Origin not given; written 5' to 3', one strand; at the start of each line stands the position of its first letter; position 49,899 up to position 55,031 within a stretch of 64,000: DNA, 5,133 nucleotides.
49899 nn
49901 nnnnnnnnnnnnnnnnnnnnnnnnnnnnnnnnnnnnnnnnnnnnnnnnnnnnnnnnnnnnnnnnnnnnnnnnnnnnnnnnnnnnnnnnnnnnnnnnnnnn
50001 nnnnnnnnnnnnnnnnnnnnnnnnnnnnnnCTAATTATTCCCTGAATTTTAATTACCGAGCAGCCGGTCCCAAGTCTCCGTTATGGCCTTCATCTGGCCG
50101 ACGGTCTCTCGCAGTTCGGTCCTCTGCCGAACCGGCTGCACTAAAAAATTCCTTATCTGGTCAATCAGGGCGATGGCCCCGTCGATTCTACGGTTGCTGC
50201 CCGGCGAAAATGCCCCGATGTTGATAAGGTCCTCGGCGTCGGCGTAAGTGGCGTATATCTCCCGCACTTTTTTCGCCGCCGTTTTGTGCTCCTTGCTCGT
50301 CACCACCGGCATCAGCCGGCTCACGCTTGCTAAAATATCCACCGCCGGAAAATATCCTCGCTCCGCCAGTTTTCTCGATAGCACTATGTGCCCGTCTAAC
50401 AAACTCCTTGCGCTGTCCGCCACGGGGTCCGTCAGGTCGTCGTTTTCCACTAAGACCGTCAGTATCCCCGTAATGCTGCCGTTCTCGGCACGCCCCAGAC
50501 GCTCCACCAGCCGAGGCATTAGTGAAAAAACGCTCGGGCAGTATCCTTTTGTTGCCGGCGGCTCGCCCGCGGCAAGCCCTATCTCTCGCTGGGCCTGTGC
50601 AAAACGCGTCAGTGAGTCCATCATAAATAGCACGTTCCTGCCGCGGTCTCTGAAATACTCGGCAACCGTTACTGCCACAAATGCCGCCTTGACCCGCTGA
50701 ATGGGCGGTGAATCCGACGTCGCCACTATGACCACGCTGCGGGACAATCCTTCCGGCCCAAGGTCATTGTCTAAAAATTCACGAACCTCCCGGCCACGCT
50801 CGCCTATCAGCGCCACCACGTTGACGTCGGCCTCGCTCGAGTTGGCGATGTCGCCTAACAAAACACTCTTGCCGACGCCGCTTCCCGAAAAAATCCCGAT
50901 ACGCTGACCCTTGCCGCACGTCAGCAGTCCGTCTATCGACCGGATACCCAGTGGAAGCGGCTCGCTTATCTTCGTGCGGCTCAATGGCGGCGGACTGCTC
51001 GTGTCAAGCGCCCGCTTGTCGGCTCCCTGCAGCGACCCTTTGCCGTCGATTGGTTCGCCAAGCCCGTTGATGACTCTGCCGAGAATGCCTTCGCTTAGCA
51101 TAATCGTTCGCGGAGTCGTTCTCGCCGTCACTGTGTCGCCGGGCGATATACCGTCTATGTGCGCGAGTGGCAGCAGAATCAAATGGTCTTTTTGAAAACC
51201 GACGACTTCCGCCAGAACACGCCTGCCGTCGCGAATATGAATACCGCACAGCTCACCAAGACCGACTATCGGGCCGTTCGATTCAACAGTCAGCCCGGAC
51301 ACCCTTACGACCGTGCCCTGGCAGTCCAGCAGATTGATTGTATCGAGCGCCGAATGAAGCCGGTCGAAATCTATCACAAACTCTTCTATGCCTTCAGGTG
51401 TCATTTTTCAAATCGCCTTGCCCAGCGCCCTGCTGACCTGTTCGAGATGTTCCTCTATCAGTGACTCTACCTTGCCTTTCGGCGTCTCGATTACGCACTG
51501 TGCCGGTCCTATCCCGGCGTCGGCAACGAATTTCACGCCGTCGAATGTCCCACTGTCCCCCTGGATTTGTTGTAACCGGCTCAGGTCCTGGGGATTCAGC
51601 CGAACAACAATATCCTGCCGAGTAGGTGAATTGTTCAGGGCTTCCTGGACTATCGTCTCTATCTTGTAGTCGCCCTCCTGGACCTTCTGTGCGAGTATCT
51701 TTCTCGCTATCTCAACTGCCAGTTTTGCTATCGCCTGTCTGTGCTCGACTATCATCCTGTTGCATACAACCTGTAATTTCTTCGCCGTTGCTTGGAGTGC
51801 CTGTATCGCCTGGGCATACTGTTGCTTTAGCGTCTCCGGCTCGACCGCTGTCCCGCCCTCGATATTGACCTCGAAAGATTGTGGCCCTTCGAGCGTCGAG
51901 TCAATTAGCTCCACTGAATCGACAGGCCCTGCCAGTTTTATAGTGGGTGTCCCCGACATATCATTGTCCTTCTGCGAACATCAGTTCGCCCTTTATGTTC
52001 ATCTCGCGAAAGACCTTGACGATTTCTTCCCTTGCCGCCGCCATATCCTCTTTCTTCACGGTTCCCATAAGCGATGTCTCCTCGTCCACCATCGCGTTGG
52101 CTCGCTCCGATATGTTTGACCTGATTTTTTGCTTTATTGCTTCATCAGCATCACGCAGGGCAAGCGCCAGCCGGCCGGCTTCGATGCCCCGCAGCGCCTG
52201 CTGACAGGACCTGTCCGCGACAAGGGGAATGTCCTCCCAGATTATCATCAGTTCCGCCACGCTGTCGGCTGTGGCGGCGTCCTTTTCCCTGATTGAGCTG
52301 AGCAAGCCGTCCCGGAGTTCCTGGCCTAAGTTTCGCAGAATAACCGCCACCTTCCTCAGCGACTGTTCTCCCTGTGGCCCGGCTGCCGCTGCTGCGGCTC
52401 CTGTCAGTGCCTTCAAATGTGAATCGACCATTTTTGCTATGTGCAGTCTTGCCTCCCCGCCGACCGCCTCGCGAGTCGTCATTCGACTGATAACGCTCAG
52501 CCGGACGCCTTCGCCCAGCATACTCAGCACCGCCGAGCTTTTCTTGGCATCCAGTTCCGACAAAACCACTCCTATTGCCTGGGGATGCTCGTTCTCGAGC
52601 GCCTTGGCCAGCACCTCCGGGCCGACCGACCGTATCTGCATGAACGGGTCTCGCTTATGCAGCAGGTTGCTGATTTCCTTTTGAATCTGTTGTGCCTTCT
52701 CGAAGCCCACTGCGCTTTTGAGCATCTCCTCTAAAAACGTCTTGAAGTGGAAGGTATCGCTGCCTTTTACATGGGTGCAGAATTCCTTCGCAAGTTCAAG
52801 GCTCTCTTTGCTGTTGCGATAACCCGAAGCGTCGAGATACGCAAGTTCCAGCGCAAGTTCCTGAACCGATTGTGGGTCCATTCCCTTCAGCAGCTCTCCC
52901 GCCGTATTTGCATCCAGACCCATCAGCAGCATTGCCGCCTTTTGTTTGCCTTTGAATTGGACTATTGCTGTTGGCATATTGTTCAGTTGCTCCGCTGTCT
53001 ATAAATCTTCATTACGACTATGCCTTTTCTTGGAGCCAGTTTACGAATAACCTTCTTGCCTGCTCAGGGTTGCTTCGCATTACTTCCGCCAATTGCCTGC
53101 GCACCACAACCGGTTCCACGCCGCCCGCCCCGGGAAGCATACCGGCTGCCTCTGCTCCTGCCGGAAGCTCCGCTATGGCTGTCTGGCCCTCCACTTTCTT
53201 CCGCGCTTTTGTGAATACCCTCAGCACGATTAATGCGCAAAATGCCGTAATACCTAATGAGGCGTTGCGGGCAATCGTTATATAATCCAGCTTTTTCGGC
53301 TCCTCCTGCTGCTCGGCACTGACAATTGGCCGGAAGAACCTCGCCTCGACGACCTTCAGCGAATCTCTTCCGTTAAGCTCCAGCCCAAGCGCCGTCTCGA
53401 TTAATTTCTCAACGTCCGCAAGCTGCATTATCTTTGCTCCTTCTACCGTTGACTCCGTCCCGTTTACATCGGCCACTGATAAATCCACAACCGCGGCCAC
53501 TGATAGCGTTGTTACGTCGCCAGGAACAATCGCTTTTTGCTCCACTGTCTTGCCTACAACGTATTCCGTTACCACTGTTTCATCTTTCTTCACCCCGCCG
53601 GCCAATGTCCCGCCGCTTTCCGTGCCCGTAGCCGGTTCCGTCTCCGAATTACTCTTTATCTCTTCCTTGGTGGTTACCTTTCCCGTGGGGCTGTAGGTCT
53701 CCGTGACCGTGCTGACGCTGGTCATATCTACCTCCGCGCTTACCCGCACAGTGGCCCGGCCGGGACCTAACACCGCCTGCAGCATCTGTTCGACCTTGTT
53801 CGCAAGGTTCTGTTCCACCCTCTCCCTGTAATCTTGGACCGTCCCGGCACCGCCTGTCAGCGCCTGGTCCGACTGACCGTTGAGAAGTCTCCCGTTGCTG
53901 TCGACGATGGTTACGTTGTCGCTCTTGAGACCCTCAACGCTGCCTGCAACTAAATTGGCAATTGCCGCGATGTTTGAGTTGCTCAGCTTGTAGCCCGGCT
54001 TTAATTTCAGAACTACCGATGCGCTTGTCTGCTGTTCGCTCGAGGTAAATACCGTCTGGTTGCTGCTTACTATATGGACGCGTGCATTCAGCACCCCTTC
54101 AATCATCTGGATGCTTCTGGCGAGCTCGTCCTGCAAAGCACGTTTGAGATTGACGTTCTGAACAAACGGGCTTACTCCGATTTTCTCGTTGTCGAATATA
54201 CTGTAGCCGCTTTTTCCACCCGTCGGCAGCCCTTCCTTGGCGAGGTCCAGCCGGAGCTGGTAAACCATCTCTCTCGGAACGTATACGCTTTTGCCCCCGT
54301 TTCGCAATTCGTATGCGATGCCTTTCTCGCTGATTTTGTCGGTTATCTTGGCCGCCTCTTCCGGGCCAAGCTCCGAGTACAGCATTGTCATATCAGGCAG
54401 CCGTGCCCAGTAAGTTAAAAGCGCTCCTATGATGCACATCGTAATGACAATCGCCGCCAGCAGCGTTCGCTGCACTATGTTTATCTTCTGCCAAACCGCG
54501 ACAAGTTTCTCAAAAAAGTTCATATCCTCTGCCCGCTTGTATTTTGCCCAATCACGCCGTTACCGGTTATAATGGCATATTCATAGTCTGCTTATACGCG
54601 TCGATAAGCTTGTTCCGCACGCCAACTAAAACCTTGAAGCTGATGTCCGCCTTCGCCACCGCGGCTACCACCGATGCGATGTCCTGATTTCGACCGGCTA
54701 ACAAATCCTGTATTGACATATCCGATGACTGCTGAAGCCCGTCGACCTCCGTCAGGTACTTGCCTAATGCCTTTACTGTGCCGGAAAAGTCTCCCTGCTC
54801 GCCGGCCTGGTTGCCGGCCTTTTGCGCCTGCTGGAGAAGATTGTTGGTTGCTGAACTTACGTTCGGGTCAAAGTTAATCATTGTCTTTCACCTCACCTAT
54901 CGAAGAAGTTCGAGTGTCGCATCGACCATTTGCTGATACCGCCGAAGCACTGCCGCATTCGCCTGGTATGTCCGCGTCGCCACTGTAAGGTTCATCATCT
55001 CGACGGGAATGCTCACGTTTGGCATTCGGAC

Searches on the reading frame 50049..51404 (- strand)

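Call 13: search_protein_families(library=pfam, proteins=[window:50049-51404:-], max_evalue=0.0001)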
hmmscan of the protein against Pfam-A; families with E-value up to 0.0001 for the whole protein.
window:50049-51404:- (451 aa): 3 families
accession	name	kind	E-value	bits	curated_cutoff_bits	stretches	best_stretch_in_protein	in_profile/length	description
PF00006.31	ATP-synt_ab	-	1.2e-88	296.7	29.5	1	153-362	1-213/213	ATP synthase alpha/beta family, nucleotide-binding domain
PF18269.6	T3SS_ATPase_C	-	1.1e-23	83.2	22.7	1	369-440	1-72/72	T3SS EscN ATPase C-terminal domain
PF02874.29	ATP-synt_ab_N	-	7.9e-08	33.2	20.9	1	32-93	1-66/69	ATP synthase alpha/beta family, beta-barrel domain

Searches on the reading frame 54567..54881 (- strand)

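Call 35: search_protein_families(library=pfam, proteins=[window:54567-54881:-], max_evalue=1)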
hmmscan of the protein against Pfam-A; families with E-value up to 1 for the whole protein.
window:54567-54881:- (104 aa): 2 families
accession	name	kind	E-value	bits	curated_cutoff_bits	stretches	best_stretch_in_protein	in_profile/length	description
PF02049.23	FliE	-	5.4e-20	71.8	22.4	1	17-103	5-88/89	Flagellar hook-basal body complex protein FliE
PF14685.13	PDZ_Tricorn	-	0.024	15.1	25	1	38-72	41-75/88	Tricorn protease PDZ domain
